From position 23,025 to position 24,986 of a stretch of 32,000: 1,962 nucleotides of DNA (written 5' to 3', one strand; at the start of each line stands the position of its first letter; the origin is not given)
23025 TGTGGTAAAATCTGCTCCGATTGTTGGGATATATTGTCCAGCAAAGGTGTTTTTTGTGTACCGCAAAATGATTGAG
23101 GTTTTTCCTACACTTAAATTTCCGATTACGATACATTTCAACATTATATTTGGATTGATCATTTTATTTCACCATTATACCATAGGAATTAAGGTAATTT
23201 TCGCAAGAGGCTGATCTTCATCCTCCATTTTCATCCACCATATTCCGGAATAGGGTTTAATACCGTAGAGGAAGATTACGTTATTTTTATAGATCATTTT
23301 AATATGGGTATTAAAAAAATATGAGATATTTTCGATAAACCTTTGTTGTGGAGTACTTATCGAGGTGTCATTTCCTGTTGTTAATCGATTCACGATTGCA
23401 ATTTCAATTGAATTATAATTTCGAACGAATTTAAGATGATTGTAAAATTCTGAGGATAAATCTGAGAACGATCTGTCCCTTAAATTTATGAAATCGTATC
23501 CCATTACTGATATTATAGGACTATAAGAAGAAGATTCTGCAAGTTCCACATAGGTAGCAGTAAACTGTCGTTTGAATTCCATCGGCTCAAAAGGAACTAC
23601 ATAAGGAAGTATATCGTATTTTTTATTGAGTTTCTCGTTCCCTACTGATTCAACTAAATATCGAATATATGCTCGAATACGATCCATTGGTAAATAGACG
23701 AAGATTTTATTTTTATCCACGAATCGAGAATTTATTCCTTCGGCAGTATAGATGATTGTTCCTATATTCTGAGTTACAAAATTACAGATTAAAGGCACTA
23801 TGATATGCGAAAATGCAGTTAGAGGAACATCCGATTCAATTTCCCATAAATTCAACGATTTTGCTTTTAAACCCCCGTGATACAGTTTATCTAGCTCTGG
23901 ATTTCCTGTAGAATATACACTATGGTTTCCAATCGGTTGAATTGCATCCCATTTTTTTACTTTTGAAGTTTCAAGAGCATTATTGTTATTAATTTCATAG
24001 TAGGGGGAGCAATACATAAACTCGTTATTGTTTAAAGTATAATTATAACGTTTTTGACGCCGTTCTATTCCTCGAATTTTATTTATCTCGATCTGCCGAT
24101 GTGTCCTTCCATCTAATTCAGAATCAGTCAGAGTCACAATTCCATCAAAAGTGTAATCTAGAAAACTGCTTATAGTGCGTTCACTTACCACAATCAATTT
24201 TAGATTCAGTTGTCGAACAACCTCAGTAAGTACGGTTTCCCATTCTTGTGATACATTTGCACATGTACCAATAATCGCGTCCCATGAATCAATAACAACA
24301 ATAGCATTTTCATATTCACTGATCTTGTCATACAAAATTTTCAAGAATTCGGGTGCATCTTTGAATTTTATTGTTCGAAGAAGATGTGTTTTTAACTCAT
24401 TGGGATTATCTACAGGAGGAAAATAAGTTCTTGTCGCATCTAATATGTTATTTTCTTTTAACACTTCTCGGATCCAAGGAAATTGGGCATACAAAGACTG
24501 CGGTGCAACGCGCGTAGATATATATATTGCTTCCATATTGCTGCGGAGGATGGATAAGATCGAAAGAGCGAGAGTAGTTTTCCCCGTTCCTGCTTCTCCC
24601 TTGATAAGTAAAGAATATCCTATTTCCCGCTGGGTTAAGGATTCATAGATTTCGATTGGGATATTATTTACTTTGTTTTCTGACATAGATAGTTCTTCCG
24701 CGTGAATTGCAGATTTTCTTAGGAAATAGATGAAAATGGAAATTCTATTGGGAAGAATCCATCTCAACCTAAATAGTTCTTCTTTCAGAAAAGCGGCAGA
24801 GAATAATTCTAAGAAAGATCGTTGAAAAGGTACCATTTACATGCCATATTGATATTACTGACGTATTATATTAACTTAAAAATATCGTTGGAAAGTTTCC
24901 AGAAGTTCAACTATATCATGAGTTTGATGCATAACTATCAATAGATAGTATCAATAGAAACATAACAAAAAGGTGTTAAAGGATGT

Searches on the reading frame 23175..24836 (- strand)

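Call 11: search_protein_families(library=pfam, proteins=[window:23175-24836:-], max_evalue=0.01)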
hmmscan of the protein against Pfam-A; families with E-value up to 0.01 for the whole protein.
window:23175-24836:- (553 aa): 10 families
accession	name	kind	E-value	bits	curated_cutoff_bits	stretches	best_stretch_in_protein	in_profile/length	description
PF07088.17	GvpD_P-loop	-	1.2e-17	64.8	24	1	69-251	6-188/189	GvpD gas vesicle protein, P-loop domain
PF06745.19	ATPase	-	6.3e-15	55.6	26.6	1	75-270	21-221/231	KaiC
PF13401.12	AAA_22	-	0.00028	21.7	27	1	75-212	7-110/130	AAA domain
PF00004.35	AAA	-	0.0011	19.8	21.2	1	76-207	1-92/131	ATPase family associated with various cellular activities (AAA)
PF13191.12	AAA_16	-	0.0028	18.6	32.6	1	74-113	25-63/167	AAA ATPase domain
PF07728.20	AAA_5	-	0.0032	17.9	22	1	76-116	2-43/139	AAA domain (dynein-related subfamily)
PF24883.2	NPHP3_N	-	0.0046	17.6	24.8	0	75-218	24-163/164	Nephrocystin 3, N-terminal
PF20440.3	GvpD_bR2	-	0.0046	16.9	27.9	0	300-363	3-67/254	GvpD basic region 2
PF20720.3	nSTAND3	-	0.0056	16.8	27.2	0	76-107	20-52/155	Novel STAND NTPase 3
PF25199.1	nSTAND_NTPase5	-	0.0079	16.5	34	0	73-112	41-81/145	Novel STAND NTPase 5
